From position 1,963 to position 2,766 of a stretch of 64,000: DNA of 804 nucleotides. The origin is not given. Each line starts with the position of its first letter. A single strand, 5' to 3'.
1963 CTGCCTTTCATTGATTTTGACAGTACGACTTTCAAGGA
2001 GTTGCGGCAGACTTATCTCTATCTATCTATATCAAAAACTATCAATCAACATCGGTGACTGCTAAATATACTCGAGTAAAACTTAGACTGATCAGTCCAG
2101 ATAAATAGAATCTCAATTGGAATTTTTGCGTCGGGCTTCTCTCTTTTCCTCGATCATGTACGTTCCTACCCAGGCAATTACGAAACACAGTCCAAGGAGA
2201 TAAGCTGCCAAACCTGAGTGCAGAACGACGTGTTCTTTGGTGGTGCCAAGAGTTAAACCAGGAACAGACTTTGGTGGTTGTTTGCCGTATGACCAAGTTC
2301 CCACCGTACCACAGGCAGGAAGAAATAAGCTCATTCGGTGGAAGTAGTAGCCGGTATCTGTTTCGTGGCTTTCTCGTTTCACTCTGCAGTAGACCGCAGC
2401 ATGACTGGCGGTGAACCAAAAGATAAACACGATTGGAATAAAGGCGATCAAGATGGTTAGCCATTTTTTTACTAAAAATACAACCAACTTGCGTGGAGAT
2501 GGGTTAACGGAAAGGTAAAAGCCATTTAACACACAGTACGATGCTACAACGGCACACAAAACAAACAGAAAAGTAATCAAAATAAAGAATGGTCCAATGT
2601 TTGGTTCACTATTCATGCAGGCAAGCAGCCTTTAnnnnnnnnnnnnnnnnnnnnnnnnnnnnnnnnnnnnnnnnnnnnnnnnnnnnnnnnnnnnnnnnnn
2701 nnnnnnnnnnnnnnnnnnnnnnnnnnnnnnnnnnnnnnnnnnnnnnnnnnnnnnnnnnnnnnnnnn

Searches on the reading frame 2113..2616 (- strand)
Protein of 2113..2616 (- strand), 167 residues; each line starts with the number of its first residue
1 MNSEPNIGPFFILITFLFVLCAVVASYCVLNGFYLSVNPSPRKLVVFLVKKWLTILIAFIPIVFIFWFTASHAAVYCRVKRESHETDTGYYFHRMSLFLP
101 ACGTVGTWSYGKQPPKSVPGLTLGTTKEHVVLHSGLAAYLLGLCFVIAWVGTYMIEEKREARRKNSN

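Call 13: search_protein_families(library=pfam, proteins=[window:2113-2616:-], max_evalue=1)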
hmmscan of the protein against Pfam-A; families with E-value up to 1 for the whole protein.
window:2113-2616:- (167 aa): 6 families
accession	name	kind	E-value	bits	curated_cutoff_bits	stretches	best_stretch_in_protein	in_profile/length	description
PF04547.17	Anoctamin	-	0.013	14.9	28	1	9-90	124-199/460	Calcium-activated chloride channel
PF22571.1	LiaI-LiaF-TM_PspC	-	0.032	14.4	27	1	7-69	34-102/142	PspC transmembrane region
PF06127.16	Mpo1-like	-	0.043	14.4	24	1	66-162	43-72/95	2-hydroxy-palmitic acid dioxygenase Mpo1-like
PF19428.4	Sema4F_C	-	0.045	13.6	27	1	122-164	75-115/197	Semaphorin 4F C-terminal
PF01529.25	DHHC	-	0.24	11.9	28.7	1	11-72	51-116/133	DHHC palmitoyltransferase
PF14512.11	TM1586_NiRdase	-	0.29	11.2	27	1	78-118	74-114/215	Putative TM nitroreductase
